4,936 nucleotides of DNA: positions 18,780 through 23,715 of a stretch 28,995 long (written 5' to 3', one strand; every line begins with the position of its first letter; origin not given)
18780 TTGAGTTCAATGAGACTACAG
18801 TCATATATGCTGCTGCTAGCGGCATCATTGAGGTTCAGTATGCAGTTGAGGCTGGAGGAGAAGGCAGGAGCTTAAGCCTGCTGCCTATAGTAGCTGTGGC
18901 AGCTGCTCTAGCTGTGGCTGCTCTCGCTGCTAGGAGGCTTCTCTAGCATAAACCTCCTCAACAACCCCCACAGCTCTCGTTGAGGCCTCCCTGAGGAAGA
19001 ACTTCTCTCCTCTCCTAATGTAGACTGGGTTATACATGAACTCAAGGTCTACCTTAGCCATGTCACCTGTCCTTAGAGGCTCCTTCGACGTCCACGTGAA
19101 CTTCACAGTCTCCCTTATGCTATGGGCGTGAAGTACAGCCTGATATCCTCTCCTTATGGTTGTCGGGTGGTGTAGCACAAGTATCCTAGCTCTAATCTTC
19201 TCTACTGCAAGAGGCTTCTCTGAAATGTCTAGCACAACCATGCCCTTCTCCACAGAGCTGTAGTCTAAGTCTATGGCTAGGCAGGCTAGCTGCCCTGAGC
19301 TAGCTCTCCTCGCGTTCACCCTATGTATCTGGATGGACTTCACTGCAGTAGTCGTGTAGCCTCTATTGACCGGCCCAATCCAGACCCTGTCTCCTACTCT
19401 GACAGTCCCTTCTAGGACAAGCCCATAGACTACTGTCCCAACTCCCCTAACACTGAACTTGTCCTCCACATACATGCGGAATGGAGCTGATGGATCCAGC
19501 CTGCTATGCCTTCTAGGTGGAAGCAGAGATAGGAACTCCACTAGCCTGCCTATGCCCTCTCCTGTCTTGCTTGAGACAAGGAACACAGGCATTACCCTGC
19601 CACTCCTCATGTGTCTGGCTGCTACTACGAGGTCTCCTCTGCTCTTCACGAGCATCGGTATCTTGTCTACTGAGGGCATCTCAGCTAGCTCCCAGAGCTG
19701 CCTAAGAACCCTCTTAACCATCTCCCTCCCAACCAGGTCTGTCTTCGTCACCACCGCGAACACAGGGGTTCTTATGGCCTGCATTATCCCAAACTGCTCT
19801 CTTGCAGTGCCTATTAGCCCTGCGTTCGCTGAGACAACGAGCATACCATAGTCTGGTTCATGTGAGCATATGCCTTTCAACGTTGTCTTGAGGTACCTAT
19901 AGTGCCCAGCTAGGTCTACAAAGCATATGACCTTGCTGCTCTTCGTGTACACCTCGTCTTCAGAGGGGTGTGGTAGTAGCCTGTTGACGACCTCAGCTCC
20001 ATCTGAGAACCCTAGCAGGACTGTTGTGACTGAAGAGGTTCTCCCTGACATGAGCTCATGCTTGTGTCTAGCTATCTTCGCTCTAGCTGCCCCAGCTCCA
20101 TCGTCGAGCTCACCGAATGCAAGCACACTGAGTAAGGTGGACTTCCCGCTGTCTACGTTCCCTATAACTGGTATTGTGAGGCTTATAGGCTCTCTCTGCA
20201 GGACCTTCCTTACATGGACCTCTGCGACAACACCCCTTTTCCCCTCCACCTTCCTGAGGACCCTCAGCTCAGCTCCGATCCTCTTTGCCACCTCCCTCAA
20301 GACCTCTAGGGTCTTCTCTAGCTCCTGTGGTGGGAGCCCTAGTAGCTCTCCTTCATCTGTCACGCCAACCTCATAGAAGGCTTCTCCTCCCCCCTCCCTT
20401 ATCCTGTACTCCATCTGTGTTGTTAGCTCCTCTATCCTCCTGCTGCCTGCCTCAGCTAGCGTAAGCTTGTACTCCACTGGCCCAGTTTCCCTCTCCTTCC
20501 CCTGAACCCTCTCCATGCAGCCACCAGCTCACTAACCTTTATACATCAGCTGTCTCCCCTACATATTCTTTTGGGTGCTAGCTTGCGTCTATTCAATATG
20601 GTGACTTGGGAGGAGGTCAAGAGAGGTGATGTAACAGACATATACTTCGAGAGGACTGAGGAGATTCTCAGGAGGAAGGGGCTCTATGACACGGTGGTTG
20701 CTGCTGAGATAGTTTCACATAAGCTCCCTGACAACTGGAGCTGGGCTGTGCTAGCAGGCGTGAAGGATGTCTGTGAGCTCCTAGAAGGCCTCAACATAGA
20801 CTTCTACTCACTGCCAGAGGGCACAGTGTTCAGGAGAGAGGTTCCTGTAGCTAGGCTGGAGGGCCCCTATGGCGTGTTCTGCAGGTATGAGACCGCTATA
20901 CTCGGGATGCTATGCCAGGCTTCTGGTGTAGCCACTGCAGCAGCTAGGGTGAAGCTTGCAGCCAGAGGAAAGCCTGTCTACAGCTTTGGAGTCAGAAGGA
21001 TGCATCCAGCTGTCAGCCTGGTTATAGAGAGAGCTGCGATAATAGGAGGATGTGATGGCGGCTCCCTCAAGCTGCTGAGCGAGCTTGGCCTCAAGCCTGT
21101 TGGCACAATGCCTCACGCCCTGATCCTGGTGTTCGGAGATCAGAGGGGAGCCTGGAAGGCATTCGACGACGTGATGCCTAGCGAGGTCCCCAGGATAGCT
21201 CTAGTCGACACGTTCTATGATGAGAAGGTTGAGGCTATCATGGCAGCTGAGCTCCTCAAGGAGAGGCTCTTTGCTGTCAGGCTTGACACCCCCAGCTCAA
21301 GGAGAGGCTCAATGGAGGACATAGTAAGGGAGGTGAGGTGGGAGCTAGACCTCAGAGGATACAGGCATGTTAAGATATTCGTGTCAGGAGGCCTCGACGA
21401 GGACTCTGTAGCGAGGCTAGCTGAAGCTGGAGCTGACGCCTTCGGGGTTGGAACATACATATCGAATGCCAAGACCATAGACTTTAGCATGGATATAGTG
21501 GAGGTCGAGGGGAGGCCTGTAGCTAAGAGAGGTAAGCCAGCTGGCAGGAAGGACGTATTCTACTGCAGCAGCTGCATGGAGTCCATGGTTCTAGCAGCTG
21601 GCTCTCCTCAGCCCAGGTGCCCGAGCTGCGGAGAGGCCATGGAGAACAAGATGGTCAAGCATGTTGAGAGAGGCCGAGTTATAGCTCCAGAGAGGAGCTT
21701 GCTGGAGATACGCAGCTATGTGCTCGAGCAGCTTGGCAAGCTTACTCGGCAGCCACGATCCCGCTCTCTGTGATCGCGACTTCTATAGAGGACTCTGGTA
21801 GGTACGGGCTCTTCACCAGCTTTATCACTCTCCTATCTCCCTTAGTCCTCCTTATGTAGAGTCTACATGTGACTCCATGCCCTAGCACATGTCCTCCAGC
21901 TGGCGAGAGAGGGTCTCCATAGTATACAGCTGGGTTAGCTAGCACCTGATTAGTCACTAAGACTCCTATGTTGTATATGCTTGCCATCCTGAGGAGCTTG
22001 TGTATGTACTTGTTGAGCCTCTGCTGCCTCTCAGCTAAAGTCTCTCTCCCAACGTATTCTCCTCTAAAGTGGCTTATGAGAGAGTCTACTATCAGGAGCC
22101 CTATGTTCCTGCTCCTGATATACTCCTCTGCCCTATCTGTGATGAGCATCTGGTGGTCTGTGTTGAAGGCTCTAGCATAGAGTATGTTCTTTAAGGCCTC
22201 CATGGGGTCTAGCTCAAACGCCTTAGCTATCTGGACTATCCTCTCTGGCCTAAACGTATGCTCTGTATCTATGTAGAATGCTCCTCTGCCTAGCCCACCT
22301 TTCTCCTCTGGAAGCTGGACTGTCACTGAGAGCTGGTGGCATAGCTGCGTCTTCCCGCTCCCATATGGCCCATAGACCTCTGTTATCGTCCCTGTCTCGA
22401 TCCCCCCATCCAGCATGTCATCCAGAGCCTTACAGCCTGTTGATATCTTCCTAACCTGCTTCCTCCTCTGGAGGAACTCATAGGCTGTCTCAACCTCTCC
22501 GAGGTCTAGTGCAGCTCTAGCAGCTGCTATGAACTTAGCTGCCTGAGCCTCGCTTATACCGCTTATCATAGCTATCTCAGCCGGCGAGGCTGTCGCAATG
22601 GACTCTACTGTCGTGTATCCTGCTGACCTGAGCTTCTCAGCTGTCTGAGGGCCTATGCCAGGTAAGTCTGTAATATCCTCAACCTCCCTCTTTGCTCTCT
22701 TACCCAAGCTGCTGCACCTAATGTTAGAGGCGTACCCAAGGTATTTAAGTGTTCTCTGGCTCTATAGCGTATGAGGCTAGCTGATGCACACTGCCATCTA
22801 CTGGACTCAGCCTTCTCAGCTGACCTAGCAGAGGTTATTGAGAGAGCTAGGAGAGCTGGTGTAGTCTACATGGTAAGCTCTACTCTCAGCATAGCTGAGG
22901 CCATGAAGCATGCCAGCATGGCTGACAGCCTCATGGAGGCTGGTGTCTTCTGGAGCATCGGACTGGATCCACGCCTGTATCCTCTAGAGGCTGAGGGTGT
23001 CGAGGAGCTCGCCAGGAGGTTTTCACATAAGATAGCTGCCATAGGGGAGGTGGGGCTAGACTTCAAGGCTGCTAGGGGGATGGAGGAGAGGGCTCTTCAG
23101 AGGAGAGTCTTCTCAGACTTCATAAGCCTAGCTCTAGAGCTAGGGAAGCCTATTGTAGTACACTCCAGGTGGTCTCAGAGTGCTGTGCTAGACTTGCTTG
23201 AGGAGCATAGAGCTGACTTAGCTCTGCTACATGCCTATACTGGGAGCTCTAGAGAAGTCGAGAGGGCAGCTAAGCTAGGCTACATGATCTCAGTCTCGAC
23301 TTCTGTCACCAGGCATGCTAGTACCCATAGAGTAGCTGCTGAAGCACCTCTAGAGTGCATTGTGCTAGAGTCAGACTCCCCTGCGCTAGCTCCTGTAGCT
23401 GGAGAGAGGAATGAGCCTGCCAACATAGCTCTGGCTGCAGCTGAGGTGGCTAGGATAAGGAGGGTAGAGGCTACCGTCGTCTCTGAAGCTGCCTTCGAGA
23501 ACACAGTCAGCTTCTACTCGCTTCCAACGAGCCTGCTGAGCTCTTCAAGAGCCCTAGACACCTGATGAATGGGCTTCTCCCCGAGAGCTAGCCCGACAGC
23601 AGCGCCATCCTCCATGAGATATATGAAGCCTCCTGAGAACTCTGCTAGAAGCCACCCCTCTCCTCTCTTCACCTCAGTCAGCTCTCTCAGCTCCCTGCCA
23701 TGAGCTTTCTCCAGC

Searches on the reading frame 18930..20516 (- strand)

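Call 7: search_protein_families(library=pfam, proteins=[window:18930-20516:-], max_evalue=0.001)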
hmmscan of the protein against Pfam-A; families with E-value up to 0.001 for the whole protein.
window:18930-20516:- (528 aa): 4 families
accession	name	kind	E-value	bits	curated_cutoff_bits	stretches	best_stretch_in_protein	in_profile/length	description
PF00009.33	GTP_EFTU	-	1.9e-19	70.4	26.5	1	114-330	5-183/188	Elongation factor Tu GTP binding domain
PF03144.31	GTP_EFTU_D2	-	1.7e-11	44.8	30.3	1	360-428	1-72/73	Elongation factor Tu domain 2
PF03143.23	GTP_EFTU_D3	-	8.4e-09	36.1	27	1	437-522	4-105/106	Elongation factor Tu C-terminal domain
PF22594.2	GTP-eEF1A_C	-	0.00014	22.6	27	1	441-474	2-35/101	GTP-eEF1A C-terminal domain-like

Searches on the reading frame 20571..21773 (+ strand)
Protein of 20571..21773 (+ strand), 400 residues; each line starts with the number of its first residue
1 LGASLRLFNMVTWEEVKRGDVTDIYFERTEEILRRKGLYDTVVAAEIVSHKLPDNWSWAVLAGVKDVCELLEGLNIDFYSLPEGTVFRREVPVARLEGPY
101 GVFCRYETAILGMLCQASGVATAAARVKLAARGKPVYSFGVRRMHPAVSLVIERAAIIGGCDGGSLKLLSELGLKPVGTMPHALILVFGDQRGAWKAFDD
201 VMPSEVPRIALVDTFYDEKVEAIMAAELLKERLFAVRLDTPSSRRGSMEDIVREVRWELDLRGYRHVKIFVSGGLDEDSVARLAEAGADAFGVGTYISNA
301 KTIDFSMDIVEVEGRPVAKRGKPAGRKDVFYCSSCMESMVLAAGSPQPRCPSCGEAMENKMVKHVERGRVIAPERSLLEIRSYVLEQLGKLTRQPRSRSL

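Call 7: search_protein_families(library=pfam, proteins=[window:20571-21773:+], max_evalue=0.001)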
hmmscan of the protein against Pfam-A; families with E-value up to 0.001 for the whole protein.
window:20571-21773:+ (400 aa): 2 families
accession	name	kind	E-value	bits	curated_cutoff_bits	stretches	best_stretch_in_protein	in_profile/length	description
PF01729.25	QRPTase_C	-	2.2e-27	96.3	23.1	1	120-308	1-169/169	Quinolinate phosphoribosyl transferase, C-terminal domain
PF02749.22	QRPTase_N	-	2.4e-21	76.2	27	1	23-118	1-82/82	Quinolinate phosphoribosyl transferase, N-terminal domain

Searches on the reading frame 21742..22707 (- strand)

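Call 7: search_protein_families(library=pfam, proteins=[window:21742-22707:-], max_evalue=0.001)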
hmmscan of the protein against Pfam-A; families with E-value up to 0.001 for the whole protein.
window:21742-22707:- (321 aa): 10 families
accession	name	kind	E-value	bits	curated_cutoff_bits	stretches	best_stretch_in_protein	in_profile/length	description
PF08423.17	Rad51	-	4e-86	288.7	22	1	81-318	1-242/244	Rad51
PF00154.27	RecA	-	2e-15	57.4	27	1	81-289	26-222/262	recA bacterial DNA recombination protein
PF14520.12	HHH_5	-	2.5e-15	57.1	27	1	10-64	2-56/57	Helix-hairpin-helix domain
PF06745.19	ATPase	-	1.5e-07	31.5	26.6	1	88-213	1-131/231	KaiC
PF00633.29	HHH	-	1.5e-07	31.3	24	1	9-28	10-29/30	Helix-hairpin-helix motif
PF11731.14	Cdd1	-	2.7e-05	24.7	25.5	1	7-45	3-41/86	Pathogenicity locus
PF13481.12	AAA_25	-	3.6e-05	23.9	27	1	84-216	11-158/195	AAA domain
PF10391.15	DNA_pol_lambd_f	-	9.4e-05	22.6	29.8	0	16-39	7-30/51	Fingers domain of DNA polymerase lambda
PF13401.12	AAA_22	-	0.00018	22.2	27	1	105-208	4-91/130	AAA domain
PF12836.13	HHH_3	-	0.00054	20.5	27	0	38-61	9-32/65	Helix-hairpin-helix motif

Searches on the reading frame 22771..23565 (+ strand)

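Call 7: search_protein_families(library=pfam, proteins=[window:22771-23565:+], max_evalue=0.001)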
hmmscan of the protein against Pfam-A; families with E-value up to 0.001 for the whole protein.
window:22771-23565:+ (264 aa): 1 family
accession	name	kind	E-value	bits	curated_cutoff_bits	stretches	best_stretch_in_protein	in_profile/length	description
PF01026.27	TatD_DNase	-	3.4e-53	181.1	27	1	5-249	2-252/253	TatD related DNase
